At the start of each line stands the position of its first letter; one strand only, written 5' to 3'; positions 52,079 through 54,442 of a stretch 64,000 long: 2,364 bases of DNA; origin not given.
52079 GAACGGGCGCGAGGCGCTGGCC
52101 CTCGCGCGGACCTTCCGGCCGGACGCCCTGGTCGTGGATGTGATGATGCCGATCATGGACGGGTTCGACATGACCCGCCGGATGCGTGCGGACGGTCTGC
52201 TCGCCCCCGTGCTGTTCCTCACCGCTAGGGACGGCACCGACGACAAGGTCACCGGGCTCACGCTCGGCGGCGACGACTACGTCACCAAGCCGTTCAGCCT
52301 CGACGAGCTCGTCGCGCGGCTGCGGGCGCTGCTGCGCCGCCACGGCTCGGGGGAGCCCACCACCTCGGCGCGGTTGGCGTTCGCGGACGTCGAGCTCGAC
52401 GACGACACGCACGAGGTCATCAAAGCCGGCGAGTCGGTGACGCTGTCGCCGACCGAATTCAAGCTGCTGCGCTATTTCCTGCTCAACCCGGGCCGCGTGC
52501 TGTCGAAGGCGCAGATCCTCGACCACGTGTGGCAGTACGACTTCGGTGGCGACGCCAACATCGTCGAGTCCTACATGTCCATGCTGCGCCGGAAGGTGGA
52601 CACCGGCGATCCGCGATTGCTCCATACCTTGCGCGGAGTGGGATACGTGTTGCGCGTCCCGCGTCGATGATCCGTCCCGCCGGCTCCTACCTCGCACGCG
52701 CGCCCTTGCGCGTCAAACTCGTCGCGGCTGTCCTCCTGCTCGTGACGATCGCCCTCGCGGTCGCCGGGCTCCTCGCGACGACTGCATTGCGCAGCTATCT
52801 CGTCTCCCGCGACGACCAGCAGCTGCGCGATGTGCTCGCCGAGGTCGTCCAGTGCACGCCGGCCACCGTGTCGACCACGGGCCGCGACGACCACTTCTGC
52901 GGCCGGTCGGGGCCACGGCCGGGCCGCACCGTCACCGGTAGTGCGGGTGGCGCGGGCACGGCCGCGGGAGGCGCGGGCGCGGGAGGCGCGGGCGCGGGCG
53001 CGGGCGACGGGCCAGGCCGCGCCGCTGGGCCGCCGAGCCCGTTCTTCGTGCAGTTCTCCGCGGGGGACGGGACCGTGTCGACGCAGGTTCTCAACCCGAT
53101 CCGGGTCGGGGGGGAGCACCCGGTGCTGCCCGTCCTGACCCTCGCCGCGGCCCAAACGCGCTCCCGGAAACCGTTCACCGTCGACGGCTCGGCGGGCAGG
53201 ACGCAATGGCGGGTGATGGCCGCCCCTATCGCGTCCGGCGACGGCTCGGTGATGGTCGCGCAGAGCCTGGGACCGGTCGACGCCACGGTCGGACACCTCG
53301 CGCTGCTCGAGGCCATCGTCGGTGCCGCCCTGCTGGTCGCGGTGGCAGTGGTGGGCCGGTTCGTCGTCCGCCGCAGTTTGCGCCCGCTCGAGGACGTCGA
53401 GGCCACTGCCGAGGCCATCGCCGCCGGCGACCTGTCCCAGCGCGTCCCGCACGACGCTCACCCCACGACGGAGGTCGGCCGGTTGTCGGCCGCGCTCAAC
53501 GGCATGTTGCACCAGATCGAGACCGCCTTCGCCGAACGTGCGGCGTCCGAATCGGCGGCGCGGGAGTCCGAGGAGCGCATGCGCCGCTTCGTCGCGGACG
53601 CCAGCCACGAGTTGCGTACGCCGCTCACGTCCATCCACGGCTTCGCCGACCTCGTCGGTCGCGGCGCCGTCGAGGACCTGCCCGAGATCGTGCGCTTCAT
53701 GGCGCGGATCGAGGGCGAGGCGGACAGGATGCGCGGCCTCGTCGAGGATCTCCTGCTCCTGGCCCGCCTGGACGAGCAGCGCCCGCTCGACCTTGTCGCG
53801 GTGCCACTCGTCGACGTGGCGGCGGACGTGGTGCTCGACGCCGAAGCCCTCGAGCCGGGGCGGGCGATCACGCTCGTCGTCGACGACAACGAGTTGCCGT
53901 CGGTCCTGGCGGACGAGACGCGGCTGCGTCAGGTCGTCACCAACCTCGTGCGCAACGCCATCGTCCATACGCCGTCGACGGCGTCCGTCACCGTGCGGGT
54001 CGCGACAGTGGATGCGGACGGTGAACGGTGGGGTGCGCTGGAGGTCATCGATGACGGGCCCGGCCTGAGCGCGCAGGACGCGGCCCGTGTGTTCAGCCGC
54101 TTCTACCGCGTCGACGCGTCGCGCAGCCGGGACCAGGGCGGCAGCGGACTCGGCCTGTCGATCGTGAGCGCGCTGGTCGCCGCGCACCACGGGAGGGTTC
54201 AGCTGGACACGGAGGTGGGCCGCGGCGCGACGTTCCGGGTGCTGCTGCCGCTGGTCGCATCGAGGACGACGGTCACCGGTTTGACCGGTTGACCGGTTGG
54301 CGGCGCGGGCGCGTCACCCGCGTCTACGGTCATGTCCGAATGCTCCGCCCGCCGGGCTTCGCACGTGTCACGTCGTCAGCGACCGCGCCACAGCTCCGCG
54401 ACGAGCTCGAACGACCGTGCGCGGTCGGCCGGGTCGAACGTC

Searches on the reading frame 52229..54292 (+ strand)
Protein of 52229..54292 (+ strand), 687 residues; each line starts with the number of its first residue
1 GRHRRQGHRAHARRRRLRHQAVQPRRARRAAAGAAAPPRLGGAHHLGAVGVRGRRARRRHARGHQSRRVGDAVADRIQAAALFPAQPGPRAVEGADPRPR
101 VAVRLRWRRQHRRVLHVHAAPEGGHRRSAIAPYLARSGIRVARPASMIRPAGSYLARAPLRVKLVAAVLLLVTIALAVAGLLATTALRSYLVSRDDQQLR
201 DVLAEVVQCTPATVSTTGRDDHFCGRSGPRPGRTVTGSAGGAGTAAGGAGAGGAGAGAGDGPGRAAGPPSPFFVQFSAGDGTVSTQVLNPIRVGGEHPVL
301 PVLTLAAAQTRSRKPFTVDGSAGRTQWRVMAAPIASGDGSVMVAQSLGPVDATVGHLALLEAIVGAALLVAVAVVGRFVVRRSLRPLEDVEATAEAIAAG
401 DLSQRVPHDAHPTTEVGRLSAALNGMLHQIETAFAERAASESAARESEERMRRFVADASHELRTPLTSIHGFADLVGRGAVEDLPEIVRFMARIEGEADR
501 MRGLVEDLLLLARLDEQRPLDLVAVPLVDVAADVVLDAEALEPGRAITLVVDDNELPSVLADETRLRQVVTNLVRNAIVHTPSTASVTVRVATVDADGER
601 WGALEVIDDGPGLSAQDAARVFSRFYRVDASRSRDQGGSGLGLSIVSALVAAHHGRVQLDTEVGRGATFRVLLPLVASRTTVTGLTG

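Call 96: search_protein_families(library=pfam, proteins=[window:52229-54292:+], max_evalue=0.00001)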
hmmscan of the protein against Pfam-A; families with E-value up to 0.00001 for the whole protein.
window:52229-54292:+ (687 aa): 3 families
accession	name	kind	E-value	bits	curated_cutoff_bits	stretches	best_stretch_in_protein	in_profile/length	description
PF02518.31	HATPase_c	-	3.9e-29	101.8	26.4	1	562-675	2-109/111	Histidine kinase-, DNA gyrase B-, and HSP90-like ATPase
PF00512.31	HisKA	-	1.1e-17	64.3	26.9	1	451-516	2-65/66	His Kinase A (phospho-acceptor) domain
PF00672.30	HAMP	-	7.1e-12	45.9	25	1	378-431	1-52/53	HAMP domain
